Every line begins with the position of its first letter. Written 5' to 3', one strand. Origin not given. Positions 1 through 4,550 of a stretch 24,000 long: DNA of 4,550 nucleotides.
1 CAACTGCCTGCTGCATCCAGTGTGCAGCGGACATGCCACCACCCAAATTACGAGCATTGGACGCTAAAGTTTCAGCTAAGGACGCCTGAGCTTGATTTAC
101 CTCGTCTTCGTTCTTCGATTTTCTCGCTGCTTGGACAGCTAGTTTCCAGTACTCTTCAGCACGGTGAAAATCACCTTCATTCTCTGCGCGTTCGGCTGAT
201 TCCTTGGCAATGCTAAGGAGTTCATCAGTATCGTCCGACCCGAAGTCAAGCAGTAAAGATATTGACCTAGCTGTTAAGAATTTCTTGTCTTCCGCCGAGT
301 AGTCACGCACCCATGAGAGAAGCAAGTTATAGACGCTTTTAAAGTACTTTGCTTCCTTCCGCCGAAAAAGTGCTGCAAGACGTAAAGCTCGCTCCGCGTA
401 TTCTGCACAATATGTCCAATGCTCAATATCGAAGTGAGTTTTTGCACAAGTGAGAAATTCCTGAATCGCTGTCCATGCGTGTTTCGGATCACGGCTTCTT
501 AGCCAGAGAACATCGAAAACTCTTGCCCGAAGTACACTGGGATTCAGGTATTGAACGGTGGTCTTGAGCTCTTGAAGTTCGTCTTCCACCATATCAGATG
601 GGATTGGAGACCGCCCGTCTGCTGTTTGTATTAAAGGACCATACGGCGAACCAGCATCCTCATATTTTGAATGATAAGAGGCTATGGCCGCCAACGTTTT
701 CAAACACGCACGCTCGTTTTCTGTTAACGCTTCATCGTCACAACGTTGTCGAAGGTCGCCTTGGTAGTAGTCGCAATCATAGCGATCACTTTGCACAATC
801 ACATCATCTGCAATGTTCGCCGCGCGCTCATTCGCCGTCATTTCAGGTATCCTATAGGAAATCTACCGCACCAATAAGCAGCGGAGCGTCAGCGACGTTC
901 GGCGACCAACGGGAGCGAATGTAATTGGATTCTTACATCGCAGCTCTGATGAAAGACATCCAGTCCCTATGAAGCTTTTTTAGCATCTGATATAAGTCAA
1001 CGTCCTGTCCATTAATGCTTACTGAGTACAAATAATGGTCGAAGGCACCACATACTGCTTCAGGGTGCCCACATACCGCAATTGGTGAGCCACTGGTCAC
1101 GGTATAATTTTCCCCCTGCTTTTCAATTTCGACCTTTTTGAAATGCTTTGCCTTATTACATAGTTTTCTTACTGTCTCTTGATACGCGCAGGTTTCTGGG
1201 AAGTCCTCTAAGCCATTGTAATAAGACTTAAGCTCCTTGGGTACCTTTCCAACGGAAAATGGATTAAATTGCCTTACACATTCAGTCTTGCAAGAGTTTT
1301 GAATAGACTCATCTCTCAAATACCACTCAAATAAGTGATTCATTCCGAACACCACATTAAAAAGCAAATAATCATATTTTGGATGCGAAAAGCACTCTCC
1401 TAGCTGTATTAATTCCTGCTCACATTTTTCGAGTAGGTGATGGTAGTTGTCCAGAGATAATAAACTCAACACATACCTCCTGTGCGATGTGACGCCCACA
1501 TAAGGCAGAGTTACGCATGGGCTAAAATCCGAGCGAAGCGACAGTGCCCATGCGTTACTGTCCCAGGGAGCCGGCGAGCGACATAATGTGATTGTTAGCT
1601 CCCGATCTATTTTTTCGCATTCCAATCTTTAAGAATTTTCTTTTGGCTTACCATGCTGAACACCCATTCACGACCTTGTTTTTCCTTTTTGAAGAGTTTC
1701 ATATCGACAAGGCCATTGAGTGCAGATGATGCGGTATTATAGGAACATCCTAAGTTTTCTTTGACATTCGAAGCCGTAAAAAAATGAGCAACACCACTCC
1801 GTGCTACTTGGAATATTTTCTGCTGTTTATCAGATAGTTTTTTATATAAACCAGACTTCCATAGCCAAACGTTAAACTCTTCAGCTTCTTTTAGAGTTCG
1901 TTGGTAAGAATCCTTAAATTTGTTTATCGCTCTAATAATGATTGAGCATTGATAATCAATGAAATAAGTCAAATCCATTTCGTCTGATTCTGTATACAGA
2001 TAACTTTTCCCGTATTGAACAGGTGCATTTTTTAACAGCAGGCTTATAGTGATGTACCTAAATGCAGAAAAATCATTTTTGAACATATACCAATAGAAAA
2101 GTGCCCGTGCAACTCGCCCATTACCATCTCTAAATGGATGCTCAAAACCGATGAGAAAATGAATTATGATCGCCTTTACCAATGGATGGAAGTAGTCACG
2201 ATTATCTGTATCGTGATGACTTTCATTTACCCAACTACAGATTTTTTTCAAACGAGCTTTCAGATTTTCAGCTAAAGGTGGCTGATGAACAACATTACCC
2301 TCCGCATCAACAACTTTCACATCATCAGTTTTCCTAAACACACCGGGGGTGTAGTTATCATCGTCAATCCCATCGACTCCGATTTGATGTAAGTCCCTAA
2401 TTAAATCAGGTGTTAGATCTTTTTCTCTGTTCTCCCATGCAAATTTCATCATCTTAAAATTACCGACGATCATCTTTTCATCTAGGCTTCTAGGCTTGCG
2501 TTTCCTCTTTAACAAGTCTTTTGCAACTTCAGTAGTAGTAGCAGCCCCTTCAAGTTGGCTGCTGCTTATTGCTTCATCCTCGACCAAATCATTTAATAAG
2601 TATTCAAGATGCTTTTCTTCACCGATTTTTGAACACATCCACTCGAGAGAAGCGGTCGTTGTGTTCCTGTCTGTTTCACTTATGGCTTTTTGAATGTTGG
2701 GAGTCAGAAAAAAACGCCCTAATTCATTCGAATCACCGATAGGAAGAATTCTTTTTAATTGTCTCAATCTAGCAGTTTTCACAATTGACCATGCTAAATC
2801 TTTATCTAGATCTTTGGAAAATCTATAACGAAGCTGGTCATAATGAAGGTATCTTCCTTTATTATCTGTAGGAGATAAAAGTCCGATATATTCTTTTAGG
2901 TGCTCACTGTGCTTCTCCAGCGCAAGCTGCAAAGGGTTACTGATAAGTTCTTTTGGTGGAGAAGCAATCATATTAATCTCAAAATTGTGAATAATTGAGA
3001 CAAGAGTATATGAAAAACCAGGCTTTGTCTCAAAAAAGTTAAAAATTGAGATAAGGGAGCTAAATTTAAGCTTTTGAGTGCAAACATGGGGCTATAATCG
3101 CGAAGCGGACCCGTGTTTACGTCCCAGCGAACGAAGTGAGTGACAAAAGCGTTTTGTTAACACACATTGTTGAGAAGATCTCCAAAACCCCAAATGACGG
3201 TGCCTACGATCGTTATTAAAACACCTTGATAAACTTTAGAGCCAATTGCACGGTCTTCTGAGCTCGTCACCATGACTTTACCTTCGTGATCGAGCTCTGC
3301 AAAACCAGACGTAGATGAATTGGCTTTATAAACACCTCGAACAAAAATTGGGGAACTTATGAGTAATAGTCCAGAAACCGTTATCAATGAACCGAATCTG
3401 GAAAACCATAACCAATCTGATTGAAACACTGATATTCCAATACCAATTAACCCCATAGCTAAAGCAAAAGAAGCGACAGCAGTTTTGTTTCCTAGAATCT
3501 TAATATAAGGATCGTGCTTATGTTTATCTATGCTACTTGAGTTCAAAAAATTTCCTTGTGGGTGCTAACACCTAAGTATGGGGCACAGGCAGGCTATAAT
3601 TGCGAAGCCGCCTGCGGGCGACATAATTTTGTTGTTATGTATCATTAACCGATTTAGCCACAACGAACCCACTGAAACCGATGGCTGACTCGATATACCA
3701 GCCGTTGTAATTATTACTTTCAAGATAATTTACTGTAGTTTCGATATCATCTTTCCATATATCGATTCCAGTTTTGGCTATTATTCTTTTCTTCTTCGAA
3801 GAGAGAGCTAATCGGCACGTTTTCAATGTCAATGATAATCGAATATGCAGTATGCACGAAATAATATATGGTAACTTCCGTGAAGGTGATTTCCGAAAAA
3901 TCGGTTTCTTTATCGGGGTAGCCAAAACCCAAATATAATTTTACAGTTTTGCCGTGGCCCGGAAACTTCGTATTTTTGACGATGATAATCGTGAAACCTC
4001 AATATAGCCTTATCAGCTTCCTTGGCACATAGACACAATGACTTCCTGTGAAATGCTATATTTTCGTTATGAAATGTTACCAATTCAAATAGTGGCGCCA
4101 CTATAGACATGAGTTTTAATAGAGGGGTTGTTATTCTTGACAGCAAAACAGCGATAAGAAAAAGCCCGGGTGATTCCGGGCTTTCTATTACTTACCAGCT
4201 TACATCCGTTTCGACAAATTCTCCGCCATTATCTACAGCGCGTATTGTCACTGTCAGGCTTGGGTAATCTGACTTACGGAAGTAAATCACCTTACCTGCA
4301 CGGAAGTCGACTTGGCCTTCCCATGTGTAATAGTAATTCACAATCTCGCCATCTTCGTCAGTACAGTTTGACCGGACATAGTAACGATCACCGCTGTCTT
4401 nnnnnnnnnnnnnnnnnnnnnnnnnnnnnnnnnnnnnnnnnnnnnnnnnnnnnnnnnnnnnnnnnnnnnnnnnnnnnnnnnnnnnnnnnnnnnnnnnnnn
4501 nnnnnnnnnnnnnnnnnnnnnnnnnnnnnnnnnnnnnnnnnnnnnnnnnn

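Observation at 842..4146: Array of same-strand small genes separated by related imperfect palindromes: an integron-cassette-like (attC) organisation without a visible integrase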

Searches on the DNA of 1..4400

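Call 81: search_rna_families(source=window, start=1, end=4400, threshold=evalue, max_evalue=0.1)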
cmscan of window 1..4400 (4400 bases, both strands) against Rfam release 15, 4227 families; matches with E-value up to 0.1: 1.
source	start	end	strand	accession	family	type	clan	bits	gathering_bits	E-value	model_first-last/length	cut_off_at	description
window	4145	4215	-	RF01770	rimP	Cis-reg; leader;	-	29.1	47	0.085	1-102/102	no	Gammaprotebacteria rimP leader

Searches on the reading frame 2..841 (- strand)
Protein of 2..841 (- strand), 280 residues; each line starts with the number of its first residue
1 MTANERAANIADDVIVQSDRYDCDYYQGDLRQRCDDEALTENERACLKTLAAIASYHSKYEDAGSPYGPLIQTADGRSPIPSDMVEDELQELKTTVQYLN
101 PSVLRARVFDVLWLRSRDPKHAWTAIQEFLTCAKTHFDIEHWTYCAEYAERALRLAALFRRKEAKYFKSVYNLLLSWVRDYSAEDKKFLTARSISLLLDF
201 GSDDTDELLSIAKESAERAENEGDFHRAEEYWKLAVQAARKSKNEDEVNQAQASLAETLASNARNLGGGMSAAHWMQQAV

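Call 11: search_protein_families(library=pfam, proteins=[window:2-841:-], max_evalue=0.01)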
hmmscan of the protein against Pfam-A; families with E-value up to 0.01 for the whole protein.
window:2-841:- (280 aa): 1 family
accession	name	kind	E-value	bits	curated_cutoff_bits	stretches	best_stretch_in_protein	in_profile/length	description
PF24098.1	DUF7380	-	2e-33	116.1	27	1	12-164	17-173/177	Domain of unknown function (DUF7380)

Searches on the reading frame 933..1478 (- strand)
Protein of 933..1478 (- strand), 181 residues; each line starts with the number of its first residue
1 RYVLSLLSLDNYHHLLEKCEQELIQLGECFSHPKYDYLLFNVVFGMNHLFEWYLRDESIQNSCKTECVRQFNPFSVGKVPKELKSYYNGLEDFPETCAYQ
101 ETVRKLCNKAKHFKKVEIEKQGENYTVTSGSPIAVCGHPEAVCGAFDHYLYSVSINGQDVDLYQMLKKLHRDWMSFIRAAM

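Call 11: search_protein_families(library=pfam, proteins=[window:933-1478:-], max_evalue=0.01)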
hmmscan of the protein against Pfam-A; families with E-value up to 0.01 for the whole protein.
window:933-1478:- (181 aa): 0 families

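Call 71: find_homologous_proteins(query=window:933-1469:-, max_evalue=0.00001)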
Query window:933-1469:- (178 aa): 16 proteins with E <= 0.00001 among 21 candidates.
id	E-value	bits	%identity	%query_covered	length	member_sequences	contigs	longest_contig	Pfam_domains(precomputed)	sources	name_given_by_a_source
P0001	2.6e-120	417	99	100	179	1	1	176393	-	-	-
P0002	6.1e-83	295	74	98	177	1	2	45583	-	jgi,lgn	jgi:hypothetical protein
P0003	1.7e-65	238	60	97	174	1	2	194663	-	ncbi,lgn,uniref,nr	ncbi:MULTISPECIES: hypothetical protein [unclassified Shewanella]|uniref:hypothetical protein n=1 Ta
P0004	6.7e-61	223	53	97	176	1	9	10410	-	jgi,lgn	jgi:hypothetical protein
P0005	6.7e-59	216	53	99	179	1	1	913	-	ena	-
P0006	2.2e-55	205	51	98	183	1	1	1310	-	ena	-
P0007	1.2e-54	203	50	99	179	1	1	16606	-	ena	-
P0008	2.4e-54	202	52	97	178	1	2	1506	-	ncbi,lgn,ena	-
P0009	2.3e-53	198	51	99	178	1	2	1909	-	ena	-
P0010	1.3e-52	196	51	98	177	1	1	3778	-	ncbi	-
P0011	1.7e-52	196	49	98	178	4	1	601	-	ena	-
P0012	2.8e-50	188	49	96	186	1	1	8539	-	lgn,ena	-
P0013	4.3e-50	188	51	97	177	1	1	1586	-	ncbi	-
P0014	2.0e-49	186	49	99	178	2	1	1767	-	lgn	-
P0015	1.6e-42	163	53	74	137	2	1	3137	-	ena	-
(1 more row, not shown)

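Call 72: find_encoding_contigs(protein=P0002, flank=4000, max_places=3)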
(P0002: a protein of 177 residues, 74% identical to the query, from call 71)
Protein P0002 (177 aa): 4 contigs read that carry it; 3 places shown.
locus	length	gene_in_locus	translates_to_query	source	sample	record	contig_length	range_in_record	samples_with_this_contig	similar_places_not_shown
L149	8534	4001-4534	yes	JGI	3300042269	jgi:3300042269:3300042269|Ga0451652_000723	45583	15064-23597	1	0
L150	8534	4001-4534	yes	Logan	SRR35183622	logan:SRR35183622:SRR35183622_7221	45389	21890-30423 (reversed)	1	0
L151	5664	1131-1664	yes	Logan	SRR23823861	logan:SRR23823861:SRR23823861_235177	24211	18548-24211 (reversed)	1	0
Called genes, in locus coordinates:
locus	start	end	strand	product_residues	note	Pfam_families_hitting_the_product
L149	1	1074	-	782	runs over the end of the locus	PF07944:Beta-AFase-like_GH127_cat, PF20736:Glyco_hydro127M, PF20620:DUF6805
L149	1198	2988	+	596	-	PF05960:DUF885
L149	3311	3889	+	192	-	PF01965:DJ-1_PfpI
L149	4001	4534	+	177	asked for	-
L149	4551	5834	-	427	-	-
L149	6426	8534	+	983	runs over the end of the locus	PF07715:Plug, PF00593:TonB_dep_Rec_b-barrel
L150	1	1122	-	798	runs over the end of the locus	PF07944:Beta-AFase-like_GH127_cat, PF20736:Glyco_hydro127M, PF20620:DUF6805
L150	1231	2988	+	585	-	PF05960:DUF885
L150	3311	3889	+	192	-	PF01965:DJ-1_PfpI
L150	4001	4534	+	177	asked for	-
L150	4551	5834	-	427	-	-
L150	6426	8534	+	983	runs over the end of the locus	PF07715:Plug, PF00593:TonB_dep_Rec_b-barrel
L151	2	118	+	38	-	?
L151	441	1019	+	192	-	PF01965:DJ-1_PfpI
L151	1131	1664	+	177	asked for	-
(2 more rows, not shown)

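Call 73: find_encoding_contigs(protein=P0003, flank=4000, max_places=3)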
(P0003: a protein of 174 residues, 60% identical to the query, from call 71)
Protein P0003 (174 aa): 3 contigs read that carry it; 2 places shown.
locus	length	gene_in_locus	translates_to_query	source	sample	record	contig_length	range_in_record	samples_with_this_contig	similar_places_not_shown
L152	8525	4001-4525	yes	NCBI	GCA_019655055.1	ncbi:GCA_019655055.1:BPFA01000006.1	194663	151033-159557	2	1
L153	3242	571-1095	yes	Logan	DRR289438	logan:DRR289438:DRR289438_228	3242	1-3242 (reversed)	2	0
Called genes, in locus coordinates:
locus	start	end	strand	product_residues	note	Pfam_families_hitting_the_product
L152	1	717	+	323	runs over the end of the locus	PF00586:AIRS, PF02769:AIRS_C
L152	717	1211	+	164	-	PF04608:PgpA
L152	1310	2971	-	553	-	PF02463:SMC_N, PF13476:AAA_23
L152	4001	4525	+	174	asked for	-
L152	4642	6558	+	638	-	PF03235:GmrSD_N, PF07510:GmrSD_C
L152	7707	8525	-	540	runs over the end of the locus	PF00072:Response_reg, PF13428:TPR_14 (faint), PF14559:TPR_19 (weak)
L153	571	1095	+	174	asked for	-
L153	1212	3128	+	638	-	PF03235:GmrSD_N, PF07510:GmrSD_C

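Call 74: search_protein_families(library=padloc, proteins=[window:933-1469:-], max_evalue=0.001)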
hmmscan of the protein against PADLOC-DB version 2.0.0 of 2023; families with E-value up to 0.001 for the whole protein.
window:933-1469:- (178 aa): 0 families

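Call 75: search_protein_families(library=ncbifam, proteins=[window:933-1469:-], max_evalue=0.001)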
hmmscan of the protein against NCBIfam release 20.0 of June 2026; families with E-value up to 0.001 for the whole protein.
window:933-1469:- (178 aa): 0 families

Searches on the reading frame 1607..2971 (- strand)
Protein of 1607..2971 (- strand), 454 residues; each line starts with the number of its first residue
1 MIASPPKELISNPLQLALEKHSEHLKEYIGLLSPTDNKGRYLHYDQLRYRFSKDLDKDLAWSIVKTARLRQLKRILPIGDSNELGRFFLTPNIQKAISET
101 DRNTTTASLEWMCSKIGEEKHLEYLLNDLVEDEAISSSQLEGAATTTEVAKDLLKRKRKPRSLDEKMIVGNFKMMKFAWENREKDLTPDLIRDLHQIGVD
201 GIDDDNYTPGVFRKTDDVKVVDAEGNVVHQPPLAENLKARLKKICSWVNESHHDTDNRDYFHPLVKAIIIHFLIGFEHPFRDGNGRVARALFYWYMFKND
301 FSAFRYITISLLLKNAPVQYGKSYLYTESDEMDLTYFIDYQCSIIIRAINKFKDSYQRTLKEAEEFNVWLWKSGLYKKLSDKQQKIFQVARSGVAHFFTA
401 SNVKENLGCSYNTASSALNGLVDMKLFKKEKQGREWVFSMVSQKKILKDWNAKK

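Call 11: search_protein_families(library=pfam, proteins=[window:1607-2971:-], max_evalue=0.01)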
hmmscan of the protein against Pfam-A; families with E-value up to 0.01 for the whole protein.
window:1607-2971:- (454 aa): 3 families
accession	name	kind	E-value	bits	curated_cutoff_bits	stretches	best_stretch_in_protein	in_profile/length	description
PF02661.23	Fic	-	1.8e-17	64.4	24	1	186-295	2-92/93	Fic/DOC family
PF13784.11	Fic_N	-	0.002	18.5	26.7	1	122-157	24-60/82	Fic/DOC family N-terminal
PF05158.18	RNA_pol_Rpc34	-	0.0073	16.2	28.4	0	378-444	7-74/332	RNA polymerase Rpc34 subunit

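Call 34: find_encoding_contigs(protein=window:1607-2971:-, flank=6000, max_places=6)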
Protein window:1607-2971:- (454 aa): no gene with exactly this product is on record in the collection.

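Call 74: search_protein_families(library=padloc, proteins=[window:1607-2971:-], max_evalue=0.001)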
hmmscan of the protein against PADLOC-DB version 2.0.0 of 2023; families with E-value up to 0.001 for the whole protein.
window:1607-2971:- (454 aa): 9 families
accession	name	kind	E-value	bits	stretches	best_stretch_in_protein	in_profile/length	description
PDLC03963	SoFic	-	5.1e-43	145.8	1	92-440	24-351/361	-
PDLC04840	PDC-S04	-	1.1e-09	36.4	1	126-302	8-180/227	-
PDLC04836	PDC-S04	-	1.9e-09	35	1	158-302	61-193/244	-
PDLC04837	PDC-S04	-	2.1e-09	35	1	127-302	22-189/234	-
PDLC04966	PDC-S24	-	1.4e-08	32.1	1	224-320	270-361/497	-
PDLC04839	PDC-S04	-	1.4e-06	26.1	1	265-309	127-172/205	-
PDLC04838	PDC-S04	-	5e-05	21.2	1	235-300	102-166/209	-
PDLC04965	PDC-S23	-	0.00036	18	1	266-301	248-283/327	-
PDLC04963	PDC-S23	-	0.00066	17.2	0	267-300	232-265/312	-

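Call 75: search_protein_families(library=ncbifam, proteins=[window:1607-2971:-], max_evalue=0.001)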
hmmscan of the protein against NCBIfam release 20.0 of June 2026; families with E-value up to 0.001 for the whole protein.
window:1607-2971:- (454 aa): 2 families
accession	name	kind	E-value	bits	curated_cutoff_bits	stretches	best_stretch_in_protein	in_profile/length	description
NF046030.1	ProtAdlyltaseSoFic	equivalog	3e-09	36.3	550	1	222-440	143-348/361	protein adenylyltransferase Fic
NF041381.1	XopAC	subfamily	9.5e-05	21.3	450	1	186-295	304-410/451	XopAC/AvrAC family type III secretion system effector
